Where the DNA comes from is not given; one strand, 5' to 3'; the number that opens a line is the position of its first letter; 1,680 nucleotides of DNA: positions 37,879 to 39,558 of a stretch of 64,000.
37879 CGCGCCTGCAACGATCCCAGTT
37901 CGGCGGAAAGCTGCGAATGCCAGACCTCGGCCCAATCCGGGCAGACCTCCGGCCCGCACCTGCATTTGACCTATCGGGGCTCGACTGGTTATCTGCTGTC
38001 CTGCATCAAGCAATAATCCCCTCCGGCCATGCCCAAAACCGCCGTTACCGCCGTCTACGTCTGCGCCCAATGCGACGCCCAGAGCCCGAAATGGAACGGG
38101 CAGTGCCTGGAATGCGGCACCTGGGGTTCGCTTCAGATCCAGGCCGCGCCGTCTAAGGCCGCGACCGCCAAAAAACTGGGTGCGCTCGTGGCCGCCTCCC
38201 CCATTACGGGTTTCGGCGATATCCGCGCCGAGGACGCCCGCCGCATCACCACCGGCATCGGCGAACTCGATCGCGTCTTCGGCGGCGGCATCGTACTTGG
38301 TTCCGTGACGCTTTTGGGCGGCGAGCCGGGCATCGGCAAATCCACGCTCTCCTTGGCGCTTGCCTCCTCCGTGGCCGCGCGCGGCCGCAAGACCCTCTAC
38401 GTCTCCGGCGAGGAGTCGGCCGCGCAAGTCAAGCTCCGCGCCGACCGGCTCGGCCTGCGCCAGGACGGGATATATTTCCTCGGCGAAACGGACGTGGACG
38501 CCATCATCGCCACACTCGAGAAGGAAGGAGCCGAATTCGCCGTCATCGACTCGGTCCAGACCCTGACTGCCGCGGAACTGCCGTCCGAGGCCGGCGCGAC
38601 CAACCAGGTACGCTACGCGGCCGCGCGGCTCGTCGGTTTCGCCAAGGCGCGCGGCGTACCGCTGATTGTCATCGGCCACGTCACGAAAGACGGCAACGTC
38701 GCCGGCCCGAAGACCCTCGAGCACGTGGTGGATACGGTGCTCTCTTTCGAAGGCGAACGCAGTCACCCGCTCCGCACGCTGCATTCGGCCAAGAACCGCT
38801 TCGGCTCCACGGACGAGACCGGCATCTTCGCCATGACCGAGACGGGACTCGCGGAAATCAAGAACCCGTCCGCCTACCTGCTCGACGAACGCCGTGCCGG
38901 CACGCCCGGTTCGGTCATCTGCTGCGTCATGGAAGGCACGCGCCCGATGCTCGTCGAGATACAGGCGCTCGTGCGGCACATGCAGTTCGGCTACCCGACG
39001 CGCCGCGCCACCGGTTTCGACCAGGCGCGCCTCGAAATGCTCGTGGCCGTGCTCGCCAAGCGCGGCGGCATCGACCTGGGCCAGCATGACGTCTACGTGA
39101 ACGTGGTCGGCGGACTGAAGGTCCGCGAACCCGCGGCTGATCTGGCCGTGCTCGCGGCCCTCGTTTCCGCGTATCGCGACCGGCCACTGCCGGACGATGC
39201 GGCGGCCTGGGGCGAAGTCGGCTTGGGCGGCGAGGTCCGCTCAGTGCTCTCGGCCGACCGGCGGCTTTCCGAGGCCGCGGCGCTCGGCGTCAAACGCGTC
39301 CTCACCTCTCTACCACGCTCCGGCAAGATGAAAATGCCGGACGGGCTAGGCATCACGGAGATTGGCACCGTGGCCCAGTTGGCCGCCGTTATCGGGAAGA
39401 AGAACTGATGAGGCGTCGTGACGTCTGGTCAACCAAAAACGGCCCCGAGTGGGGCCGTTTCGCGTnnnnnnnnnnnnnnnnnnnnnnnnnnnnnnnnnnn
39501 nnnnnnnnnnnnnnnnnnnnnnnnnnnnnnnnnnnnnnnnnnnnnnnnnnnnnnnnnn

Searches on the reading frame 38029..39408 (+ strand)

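Call 13: search_protein_families(library=pfam, proteins=[window:38029-39408:+])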
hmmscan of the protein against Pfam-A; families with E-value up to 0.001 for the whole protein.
window:38029-39408:+ (459 aa): 7 families
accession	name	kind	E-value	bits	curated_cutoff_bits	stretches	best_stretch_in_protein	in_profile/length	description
PF06745.19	ATPase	-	7e-18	65.3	26.6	1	74-143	2-72/231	KaiC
PF13481.12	AAA_25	-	1.2e-17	64.6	27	1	69-222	11-194/195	AAA domain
PF18073.7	Zn_ribbon_LapB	-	1.6e-07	31.3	25.7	1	10-36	1-27/28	Rubredoxin metal binding domain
PF03796.21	DnaB_C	-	7.4e-07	29.2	27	1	73-137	2-66/255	DnaB-like helicase C terminal domain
PF13191.12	AAA_16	-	0.00012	23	32.6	1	81-214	17-136/167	AAA ATPase domain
PF13401.12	AAA_22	-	0.00041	21.1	27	1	93-216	7-122/130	AAA domain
PF08423.17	Rad51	-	0.00083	19.1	22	0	72-113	7-48/244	Rad51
